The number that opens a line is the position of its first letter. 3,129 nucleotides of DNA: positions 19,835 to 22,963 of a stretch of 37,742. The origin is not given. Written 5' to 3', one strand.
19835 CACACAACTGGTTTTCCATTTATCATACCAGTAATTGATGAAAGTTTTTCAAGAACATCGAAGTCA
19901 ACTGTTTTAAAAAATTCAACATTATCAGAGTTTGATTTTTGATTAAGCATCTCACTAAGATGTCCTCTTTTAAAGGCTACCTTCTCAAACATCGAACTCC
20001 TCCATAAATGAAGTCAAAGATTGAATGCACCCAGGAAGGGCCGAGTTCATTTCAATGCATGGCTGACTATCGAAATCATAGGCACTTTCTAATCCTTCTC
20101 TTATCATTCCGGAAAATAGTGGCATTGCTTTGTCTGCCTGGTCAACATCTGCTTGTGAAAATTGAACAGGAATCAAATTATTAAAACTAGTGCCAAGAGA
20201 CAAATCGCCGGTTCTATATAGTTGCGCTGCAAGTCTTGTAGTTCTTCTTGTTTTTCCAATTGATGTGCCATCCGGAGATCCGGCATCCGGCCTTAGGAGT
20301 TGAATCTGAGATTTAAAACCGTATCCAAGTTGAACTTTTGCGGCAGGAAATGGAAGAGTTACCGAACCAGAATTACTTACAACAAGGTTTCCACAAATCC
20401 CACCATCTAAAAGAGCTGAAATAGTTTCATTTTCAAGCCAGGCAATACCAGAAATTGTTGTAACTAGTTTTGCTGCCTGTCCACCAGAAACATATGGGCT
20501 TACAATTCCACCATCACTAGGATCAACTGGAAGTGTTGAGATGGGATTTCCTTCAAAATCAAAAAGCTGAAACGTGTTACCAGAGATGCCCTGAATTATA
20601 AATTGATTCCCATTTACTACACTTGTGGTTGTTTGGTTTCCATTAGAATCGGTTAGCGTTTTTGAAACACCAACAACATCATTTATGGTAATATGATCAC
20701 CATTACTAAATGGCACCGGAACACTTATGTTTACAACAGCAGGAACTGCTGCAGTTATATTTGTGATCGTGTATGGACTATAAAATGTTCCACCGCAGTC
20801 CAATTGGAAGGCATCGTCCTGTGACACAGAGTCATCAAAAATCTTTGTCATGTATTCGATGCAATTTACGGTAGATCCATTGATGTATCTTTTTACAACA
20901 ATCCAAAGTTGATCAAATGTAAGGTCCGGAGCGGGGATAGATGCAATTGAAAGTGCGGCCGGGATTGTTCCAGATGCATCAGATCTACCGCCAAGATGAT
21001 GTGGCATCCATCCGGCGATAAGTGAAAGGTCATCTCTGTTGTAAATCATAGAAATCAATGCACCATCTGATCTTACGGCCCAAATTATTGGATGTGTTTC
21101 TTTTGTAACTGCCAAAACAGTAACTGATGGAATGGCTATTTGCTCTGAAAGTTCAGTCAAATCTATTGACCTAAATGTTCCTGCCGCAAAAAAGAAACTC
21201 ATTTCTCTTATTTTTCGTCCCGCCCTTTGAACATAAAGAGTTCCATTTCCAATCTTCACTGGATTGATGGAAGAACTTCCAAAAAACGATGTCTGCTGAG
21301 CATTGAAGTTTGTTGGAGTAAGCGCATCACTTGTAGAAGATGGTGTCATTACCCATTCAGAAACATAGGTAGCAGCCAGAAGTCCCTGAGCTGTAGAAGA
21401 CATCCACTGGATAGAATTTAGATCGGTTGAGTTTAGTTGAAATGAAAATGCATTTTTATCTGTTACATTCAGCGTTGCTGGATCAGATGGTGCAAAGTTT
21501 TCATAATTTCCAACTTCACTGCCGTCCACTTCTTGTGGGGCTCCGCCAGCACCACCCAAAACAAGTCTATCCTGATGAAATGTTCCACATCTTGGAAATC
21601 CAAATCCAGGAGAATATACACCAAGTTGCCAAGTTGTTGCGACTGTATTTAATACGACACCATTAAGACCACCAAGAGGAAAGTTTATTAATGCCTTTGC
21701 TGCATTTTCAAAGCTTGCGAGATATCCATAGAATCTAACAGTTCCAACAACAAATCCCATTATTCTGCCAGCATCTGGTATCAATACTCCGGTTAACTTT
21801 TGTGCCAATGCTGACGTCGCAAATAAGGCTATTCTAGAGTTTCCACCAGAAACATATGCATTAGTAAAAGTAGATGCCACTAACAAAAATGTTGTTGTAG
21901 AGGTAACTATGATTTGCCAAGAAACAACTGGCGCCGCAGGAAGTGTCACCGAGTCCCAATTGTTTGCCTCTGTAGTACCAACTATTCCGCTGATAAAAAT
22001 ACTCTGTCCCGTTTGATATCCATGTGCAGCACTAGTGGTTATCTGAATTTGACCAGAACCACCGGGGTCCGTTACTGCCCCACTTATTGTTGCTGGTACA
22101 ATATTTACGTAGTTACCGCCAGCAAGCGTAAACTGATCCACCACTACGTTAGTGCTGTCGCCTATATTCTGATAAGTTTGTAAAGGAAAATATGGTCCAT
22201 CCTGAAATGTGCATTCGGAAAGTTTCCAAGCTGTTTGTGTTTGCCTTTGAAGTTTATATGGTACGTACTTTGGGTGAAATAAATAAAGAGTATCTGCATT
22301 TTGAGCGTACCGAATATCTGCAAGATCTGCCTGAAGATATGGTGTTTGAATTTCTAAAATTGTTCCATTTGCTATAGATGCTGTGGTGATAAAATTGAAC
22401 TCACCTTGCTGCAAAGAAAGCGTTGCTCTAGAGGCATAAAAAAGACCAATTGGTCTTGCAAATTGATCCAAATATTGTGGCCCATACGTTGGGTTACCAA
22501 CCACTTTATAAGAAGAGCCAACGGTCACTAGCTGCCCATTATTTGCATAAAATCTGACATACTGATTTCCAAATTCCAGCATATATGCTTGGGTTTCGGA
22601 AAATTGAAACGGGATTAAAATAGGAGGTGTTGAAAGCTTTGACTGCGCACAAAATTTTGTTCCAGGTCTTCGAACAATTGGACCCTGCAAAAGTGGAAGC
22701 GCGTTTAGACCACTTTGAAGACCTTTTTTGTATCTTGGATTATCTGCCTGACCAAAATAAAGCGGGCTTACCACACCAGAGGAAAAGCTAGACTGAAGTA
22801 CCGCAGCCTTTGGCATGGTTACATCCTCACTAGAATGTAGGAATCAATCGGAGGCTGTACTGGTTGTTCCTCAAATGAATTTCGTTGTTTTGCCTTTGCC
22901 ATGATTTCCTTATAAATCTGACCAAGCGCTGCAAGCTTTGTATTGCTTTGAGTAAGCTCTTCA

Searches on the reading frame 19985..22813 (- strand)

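Call 61: search_protein_families(library=phrogs, proteins=[window:19985-22813:-], max_evalue=0.00001)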
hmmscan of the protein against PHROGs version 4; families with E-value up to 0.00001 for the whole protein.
window:19985-22813:- (942 aa): 4 families
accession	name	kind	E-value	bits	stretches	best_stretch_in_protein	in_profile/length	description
phrog_376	-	tail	6.1e-152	508.5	1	2-935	3-705/712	tail protein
phrog_15566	-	tail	3.7e-45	155.5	1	391-914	32-523/552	tail protein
phrog_20269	-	unknown function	5.1e-34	118.9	1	5-212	5-164/374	-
phrog_30010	-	unknown function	2.3e-09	37.5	1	534-676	190-318/517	-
